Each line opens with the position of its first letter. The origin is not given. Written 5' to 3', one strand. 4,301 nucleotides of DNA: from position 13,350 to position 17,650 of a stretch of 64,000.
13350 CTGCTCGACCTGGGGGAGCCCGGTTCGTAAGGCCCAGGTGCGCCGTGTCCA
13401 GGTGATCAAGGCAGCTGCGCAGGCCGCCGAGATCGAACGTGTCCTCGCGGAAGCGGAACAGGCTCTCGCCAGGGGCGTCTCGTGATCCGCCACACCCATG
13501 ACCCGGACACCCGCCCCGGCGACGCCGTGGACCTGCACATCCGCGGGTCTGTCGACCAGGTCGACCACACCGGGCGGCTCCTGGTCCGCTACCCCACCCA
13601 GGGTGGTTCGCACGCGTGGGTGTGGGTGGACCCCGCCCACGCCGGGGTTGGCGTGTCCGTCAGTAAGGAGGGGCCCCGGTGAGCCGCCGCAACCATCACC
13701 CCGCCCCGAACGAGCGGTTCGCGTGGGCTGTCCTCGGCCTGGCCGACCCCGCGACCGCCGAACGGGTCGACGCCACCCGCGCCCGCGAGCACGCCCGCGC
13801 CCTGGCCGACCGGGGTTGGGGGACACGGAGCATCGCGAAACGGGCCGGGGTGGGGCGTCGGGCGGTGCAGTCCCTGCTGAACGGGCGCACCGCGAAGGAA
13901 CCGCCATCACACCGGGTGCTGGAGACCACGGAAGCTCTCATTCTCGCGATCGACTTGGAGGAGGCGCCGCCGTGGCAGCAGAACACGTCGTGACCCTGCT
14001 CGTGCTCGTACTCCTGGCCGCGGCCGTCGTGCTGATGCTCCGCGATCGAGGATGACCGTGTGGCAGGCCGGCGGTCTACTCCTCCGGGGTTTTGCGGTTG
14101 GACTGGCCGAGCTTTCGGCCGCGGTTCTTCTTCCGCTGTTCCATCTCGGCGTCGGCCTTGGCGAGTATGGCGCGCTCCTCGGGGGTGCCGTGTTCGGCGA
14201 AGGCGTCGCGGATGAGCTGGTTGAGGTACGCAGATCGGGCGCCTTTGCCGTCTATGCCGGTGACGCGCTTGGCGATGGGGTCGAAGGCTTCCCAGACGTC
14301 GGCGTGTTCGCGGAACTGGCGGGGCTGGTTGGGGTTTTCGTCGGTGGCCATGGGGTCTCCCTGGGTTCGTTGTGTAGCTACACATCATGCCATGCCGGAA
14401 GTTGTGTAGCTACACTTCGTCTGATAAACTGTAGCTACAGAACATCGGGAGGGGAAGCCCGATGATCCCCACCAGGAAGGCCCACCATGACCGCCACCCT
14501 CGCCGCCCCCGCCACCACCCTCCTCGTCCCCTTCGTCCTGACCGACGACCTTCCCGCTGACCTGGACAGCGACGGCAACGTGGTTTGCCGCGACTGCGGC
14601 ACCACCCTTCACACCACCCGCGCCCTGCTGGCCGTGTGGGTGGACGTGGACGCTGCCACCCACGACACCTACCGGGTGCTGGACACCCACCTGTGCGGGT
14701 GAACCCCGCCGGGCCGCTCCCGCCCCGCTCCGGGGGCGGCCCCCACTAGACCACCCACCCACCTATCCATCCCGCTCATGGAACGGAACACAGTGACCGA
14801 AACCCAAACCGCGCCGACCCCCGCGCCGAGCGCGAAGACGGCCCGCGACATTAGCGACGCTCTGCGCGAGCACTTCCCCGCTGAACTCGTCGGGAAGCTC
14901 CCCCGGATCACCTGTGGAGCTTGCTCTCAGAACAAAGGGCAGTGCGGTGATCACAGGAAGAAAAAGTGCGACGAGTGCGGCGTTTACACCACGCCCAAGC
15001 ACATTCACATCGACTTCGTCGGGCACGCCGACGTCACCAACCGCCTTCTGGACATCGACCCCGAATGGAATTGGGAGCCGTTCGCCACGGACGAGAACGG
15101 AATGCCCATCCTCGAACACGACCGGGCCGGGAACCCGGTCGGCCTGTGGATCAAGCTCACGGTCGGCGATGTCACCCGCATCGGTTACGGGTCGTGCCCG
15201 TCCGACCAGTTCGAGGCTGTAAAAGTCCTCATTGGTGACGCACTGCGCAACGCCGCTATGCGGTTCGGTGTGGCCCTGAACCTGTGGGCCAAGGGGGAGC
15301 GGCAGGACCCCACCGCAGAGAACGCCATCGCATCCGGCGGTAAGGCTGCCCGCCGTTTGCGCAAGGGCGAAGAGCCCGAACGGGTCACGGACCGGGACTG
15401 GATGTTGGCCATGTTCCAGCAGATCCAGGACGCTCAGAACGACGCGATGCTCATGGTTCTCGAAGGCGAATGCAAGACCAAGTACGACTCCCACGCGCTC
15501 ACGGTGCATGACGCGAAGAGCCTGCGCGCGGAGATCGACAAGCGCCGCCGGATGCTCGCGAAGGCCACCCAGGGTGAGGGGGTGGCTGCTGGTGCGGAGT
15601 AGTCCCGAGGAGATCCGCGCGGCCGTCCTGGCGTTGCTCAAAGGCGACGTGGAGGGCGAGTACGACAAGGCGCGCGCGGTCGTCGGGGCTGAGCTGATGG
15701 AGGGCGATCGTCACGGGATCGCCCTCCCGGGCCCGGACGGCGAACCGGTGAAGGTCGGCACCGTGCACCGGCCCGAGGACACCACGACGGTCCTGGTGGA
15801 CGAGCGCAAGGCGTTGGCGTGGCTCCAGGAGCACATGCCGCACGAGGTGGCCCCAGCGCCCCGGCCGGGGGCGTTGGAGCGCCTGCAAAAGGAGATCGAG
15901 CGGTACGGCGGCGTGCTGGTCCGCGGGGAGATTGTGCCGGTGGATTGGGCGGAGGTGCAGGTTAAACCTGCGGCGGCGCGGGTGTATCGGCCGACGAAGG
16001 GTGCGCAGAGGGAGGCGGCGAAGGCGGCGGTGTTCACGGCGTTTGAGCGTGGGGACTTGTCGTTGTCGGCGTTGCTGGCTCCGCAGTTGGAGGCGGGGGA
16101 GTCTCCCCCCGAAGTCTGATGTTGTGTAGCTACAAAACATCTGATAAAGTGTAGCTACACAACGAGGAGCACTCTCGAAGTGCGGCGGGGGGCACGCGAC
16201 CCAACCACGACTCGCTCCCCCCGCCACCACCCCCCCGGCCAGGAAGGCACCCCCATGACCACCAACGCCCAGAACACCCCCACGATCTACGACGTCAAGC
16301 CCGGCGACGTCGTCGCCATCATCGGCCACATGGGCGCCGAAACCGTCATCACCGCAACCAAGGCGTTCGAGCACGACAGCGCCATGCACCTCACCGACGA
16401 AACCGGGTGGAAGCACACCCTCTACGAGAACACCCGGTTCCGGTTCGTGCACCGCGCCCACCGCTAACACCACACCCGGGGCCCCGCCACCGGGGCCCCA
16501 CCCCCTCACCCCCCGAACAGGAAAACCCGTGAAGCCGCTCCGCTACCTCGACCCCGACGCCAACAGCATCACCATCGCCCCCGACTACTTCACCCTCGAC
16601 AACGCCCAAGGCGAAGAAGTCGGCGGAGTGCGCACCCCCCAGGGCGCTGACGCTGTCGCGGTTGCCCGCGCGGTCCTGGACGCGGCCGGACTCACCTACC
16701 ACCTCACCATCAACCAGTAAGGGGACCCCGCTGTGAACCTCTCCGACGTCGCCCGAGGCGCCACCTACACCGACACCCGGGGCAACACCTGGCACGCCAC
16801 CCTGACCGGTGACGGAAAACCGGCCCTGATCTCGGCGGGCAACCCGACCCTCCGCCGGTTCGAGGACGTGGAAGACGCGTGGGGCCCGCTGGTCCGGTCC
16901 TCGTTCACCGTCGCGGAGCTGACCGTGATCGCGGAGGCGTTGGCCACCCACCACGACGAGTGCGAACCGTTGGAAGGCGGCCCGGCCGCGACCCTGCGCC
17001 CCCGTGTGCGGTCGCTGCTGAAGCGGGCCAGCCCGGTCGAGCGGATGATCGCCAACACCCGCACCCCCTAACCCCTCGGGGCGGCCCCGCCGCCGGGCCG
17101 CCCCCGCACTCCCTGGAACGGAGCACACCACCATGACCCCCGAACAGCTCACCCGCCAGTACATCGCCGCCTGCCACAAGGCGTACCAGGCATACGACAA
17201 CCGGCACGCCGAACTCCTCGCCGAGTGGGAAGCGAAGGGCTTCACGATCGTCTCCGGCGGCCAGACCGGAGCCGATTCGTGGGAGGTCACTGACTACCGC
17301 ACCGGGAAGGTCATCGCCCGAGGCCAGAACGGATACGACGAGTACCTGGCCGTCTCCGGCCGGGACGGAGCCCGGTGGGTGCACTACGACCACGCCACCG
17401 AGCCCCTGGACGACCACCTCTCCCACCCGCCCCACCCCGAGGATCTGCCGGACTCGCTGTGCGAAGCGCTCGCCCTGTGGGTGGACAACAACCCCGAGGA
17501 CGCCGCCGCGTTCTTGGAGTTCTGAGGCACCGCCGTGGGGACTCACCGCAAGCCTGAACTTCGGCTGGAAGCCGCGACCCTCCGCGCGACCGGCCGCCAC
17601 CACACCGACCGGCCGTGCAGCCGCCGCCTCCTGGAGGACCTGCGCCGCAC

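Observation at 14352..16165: Five copies of the perfect palindrome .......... in two clusters, next to a small minus-strand regulator candidate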

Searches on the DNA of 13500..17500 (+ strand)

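Call 6: search_dna_similar(query=window:13500-17500:+, collection=phages, mode=near, max_rows=25)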
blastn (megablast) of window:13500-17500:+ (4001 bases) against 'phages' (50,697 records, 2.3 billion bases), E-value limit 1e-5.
No match.

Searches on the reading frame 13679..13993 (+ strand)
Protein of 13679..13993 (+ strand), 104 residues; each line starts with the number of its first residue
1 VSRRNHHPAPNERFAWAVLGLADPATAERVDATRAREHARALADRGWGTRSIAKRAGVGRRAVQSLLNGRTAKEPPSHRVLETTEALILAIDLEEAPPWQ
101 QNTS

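Call 9: search_protein_families(library=phrogs, proteins=[window:13679-13993:+], max_evalue=0.01)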
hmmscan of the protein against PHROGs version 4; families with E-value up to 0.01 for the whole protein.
window:13679-13993:+ (104 aa): 3 families
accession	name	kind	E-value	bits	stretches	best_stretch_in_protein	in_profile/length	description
phrog_1590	-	unknown function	1.2e-13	52.1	1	27-97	48-112/281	-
phrog_4779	-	transcription regulation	0.0033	18.9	1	35-95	4-64/98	transcriptional regulator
phrog_664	-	DNA, RNA and nucleotide metabolism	0.0053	17.6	1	23-82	29-86/210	DNA binding protein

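Call 85: search_protein_families(library=padloc, proteins=[window:13679-13993:+], max_evalue=0.01)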
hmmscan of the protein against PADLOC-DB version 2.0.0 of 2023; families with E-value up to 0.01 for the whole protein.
window:13679-13993:+ (104 aa): 0 families
